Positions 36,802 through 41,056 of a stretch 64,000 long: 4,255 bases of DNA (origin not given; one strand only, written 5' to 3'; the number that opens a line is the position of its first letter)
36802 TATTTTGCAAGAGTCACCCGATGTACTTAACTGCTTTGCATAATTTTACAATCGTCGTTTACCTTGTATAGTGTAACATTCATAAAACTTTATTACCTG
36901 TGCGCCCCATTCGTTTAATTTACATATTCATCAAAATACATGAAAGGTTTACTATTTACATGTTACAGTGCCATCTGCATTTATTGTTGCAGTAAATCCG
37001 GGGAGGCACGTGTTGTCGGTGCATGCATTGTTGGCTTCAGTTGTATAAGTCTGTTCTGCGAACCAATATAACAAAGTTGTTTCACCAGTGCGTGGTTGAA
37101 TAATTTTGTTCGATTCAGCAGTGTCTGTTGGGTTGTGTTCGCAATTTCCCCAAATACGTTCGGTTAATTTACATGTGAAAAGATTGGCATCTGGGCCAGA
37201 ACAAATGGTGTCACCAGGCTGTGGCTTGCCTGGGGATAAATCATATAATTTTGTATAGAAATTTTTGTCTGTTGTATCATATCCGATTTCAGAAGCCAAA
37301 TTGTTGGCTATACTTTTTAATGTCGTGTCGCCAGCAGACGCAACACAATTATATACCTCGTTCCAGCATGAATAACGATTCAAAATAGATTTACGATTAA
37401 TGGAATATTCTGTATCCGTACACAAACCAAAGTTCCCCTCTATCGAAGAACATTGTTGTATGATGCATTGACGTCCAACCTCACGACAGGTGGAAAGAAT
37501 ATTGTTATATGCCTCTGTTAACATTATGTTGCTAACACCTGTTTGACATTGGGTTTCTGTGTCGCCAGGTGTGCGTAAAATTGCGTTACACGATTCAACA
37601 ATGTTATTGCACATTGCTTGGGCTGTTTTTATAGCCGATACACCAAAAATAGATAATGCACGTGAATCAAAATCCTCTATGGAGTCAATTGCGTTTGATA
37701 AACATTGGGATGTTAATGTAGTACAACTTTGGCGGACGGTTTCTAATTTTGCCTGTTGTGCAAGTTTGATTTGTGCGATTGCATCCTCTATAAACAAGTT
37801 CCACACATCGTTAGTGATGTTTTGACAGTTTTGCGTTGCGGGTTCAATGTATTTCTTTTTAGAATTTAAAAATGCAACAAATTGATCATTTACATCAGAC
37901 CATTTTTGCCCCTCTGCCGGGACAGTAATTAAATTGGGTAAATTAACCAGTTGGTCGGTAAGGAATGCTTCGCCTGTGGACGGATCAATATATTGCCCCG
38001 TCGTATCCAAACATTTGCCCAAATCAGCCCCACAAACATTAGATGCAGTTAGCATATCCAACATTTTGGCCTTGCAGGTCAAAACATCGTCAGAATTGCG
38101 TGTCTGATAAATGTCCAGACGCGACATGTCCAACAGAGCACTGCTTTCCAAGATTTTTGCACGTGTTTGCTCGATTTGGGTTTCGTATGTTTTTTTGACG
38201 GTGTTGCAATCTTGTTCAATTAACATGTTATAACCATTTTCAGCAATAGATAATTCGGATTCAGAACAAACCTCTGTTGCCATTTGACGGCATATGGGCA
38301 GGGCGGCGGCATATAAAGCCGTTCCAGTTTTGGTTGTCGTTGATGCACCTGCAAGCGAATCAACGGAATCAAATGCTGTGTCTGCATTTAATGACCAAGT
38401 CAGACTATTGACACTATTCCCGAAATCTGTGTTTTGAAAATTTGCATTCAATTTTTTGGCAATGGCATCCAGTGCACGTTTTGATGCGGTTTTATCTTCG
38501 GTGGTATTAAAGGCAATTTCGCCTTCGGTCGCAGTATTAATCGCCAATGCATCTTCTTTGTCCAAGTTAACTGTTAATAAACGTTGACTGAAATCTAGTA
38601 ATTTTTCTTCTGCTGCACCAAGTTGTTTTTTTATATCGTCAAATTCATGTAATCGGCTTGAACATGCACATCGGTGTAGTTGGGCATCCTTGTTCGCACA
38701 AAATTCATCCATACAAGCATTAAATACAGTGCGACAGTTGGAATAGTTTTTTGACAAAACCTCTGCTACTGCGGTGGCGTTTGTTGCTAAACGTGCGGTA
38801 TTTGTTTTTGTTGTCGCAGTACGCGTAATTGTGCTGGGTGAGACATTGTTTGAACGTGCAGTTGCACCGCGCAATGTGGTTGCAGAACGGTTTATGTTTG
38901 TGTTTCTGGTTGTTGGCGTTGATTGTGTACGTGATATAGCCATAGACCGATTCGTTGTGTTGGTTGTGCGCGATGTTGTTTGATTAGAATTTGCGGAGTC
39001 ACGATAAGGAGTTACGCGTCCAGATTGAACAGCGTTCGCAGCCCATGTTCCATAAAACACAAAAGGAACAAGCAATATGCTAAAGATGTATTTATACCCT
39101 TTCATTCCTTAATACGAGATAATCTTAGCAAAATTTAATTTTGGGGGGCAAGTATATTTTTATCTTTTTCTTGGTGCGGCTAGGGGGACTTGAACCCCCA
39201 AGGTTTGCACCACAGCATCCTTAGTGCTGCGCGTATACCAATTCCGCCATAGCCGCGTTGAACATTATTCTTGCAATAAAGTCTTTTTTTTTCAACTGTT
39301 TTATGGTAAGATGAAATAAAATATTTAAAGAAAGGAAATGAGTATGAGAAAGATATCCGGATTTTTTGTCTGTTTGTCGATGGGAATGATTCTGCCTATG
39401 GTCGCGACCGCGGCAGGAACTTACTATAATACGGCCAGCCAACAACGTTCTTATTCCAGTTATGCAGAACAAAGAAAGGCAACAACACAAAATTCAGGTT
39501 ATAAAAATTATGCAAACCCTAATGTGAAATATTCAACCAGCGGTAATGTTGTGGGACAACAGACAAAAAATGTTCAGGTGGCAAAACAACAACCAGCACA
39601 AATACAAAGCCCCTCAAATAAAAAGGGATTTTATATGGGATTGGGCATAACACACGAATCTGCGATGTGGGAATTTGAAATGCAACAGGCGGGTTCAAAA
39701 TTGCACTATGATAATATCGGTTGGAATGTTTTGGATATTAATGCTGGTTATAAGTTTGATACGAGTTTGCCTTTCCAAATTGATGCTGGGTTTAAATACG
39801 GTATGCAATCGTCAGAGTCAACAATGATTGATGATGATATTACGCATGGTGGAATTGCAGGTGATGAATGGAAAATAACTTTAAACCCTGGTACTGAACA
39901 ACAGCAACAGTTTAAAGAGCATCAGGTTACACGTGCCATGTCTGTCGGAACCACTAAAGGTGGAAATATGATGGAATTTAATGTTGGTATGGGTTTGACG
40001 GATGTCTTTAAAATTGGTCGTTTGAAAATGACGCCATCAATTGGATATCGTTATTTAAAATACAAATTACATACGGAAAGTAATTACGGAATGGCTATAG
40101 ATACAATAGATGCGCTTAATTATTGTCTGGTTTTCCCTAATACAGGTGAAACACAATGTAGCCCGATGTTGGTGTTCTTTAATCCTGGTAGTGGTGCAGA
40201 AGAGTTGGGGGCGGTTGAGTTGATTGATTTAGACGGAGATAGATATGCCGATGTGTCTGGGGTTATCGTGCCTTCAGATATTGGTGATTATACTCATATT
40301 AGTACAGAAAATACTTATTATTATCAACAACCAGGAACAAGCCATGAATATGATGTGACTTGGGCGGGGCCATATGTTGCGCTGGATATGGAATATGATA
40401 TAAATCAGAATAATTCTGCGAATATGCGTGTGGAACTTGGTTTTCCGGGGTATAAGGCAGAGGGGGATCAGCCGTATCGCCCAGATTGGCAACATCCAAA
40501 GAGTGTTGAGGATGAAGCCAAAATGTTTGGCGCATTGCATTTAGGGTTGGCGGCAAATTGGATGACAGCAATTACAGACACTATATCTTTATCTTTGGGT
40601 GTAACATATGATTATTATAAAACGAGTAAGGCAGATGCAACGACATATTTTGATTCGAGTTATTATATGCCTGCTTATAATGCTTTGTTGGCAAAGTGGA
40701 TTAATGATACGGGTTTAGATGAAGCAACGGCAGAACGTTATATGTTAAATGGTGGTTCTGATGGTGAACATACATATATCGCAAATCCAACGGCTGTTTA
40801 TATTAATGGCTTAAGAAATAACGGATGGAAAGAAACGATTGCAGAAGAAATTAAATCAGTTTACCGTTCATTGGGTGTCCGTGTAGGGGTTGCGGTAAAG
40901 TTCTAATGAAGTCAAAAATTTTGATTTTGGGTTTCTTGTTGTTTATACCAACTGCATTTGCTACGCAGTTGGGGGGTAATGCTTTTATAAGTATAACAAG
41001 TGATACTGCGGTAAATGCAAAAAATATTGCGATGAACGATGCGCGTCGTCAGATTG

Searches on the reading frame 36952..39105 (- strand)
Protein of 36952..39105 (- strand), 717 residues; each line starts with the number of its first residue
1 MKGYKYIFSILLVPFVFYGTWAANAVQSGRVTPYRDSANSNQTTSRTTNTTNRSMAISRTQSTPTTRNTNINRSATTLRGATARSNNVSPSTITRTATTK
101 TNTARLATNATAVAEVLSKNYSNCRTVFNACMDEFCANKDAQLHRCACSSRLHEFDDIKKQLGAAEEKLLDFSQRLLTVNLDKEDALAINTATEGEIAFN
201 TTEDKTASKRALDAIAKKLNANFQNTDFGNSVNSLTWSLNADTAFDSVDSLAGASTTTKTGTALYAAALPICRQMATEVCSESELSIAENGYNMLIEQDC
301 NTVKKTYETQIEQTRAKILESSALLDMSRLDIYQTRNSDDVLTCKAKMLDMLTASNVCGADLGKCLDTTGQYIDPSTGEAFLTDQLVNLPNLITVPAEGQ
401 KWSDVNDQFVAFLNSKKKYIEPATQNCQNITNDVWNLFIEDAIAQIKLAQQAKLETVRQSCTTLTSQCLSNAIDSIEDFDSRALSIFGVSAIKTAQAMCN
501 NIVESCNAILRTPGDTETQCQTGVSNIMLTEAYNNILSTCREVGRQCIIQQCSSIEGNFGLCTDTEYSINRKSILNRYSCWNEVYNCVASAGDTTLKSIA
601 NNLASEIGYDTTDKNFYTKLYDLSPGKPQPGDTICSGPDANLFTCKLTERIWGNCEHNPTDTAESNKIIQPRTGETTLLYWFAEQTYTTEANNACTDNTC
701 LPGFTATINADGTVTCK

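Call 3: search_protein_families(library=pfam, proteins=[window:36952-39105:-], max_evalue=1)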
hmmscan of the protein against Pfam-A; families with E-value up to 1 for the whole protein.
window:36952-39105:- (717 aa): 2 families
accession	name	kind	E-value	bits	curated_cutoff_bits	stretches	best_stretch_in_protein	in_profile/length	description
PF01628.27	HrcA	-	0.068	13.6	22.2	0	178-244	36-103/215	HrcA protein C terminal domain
PF22326.1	MMS21_N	-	0.22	12.1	27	0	414-455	28-68/103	E3 SUMO-protein ligase MMS21, N-terminal domain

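Call 4: search_protein_families(library=ncbifam, proteins=[window:36952-39105:-], max_evalue=1)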
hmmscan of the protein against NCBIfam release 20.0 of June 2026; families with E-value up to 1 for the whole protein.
window:36952-39105:- (717 aa): 2 families
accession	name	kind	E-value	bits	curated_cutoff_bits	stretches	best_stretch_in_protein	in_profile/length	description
NF000734.0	PRK00043.1-5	equivalog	0.26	10.9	252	0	424-458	52-90/201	thiamine phosphate synthase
NF003410.0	PRK04778.1-4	equivalog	0.54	8.9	754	0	285-338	236-289/575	septation ring formation regulator EzrA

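Call 36: find_homologous_proteins(query=window:36952-39105:-, max_evalue=1e-10)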
Query window:36952-39105:- (717 aa): 901 proteins with E <= 1e-10 among 8000 candidates; the best 120 are listed.
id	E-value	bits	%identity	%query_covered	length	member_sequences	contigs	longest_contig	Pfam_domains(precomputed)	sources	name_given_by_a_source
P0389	0.0e+0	1598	100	100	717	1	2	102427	-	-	-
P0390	0.0e+0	1368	91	97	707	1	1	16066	-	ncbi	-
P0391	0.0e+0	1324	86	100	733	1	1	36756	-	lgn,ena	-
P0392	3.0e-280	949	63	98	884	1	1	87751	-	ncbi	-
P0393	8.9e-273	925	61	100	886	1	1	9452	-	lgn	-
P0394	1.4e-271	921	61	99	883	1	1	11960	-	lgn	-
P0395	1.1e-260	885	60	100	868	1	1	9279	-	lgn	-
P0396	5.2e-253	859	61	96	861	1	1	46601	-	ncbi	ncbi:MAG: hypothetical protein ACLRFJ_02575 [Alphaproteobacteria bacterium]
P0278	7.1e-248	842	58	100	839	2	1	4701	-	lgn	-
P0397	1.6e-240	818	58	97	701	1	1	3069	-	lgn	-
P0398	1.6e-223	762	52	100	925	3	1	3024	-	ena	-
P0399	5.0e-223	760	50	98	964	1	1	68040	-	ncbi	-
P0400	2.1e-222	758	50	98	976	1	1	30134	-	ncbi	-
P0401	3.5e-221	754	57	85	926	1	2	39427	-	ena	-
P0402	4.4e-220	751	50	98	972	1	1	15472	-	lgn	-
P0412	5.2e-217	740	51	87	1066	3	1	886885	-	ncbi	-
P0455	1.0e-210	720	51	95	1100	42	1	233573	-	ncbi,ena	-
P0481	1.3e-208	713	50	84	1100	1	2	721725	-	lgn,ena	-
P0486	1.9e-208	712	50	94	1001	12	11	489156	-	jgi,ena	-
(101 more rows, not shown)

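Call 37: find_encoding_contigs(protein=P0412, flank=10000, max_places=1)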
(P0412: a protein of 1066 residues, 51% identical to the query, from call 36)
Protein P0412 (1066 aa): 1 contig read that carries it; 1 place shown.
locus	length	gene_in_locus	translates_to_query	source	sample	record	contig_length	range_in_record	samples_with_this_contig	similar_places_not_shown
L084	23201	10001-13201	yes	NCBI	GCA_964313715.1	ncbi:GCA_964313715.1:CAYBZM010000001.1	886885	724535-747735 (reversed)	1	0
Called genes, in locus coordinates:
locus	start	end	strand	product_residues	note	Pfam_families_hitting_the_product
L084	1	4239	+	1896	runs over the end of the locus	PF11974:bMG3, PF01835:MG2, PF07703:A2M_BRD, PF00207:A2M (weak), PF17973:bMG10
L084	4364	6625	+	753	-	PF00912:Transgly, PF00905:Transpeptidase, PF06832:BiPBP_C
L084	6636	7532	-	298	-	PF11276:DUF3078 (weak)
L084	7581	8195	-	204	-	-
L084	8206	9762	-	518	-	PF17251:Pom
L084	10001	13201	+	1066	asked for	-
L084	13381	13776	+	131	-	-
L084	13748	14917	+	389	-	-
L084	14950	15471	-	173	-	PF01195:Pept_tRNA_hydro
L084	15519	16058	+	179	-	-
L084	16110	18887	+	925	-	PF02739:5_3_exonuc_N, PF01367:5_3_exonuc, PF01612:DNA_pol_A_exo1, PF00476:DNA_pol_A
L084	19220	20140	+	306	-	-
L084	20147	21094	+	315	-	PF04991:LicD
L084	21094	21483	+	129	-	PF01467:CTP_transf_like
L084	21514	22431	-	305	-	-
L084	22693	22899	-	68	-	PF01165:Ribosomal_S21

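Call 38: find_encoding_contigs(protein=P0486, flank=10000, max_places=1)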
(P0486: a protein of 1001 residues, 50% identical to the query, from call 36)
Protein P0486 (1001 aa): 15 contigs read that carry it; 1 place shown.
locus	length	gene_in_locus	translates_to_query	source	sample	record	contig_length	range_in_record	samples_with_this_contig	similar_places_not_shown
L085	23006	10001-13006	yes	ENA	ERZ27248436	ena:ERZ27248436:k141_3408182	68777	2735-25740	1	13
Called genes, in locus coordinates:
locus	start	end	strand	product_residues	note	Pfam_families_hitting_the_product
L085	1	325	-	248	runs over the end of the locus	PF04402:SIMPL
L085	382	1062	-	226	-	PF00899:ThiF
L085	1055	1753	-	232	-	PF01026:TatD_DNase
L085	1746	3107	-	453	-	PF00587:tRNA-synt_2b, PF03129:HGTP_anticodon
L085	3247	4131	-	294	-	PF03330:DPBB_1, PF05036:SPOR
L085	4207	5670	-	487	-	PF03023:MurJ, PF01554:MatE (weak)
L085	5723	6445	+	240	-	PF13512:TPR_18, PF13428:TPR_14 (faint), PF13525:YfiO, PF13830:DUF4192 (weak), PF13174:TPR_6 (faint), PF13432:TPR_16 (faint)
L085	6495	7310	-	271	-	PF11276:DUF3078 (weak)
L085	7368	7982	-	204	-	-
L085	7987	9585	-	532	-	PF17251:Pom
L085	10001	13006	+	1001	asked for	-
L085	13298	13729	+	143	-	-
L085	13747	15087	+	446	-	PF09479:Flg_new (weak)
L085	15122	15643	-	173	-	PF01195:Pept_tRNA_hydro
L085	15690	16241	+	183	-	PF13505:OMP_b-brl (weak)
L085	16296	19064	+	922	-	PF02739:5_3_exonuc_N, PF01367:5_3_exonuc, PF01612:DNA_pol_A_exo1, PF00476:DNA_pol_A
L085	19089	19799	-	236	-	-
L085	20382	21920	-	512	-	PF03895:YadA_anchor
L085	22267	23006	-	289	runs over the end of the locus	PF25025:EF-Ts_N (weak), PF00889:EF_TS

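Call 42: search_protein_families(library=pfam, proteins=[P0412, P0455], max_evalue=0.01)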
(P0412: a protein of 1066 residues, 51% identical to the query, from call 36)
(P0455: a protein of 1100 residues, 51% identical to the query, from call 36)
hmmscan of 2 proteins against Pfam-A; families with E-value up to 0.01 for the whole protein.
P0412 (1066 aa): 0 families

P0455 (1100 aa): 0 families

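Call 67: search_protein_families(library=phrogs, proteins=[window:36952-39105:-], max_evalue=0.01)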
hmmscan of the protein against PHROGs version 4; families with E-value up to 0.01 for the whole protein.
window:36952-39105:- (717 aa): 0 families

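Call 68: search_protein_families(library=padloc, proteins=[window:36952-39105:-], max_evalue=0.01)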
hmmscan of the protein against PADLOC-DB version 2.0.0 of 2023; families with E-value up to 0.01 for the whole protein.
window:36952-39105:- (717 aa): 0 families

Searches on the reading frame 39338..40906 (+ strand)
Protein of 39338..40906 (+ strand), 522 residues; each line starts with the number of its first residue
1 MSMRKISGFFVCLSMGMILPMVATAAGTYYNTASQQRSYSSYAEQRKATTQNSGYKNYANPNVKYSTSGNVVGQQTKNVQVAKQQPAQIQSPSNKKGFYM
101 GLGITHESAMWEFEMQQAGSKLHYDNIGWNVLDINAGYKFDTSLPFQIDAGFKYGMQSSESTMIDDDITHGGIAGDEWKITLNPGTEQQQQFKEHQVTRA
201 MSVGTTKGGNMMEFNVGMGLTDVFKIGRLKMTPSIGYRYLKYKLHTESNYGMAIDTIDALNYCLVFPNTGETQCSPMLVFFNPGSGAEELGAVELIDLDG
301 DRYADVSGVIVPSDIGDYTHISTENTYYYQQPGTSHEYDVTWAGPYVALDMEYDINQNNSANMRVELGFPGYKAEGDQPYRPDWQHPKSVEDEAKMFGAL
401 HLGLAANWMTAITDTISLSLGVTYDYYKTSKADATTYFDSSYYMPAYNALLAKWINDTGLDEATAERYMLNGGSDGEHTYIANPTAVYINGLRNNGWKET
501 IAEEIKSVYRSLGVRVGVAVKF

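Call 27: search_protein_families(library=pfam, proteins=[window:39338-40906:+], max_evalue=0.01)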
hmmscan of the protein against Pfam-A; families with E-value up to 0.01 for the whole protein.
window:39338-40906:+ (522 aa): 1 family
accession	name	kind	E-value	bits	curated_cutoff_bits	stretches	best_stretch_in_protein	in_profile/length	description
PF17251.8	Pom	-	1.4e-12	48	22.4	1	189-435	71-251/285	Protochlamydia outer membrane protein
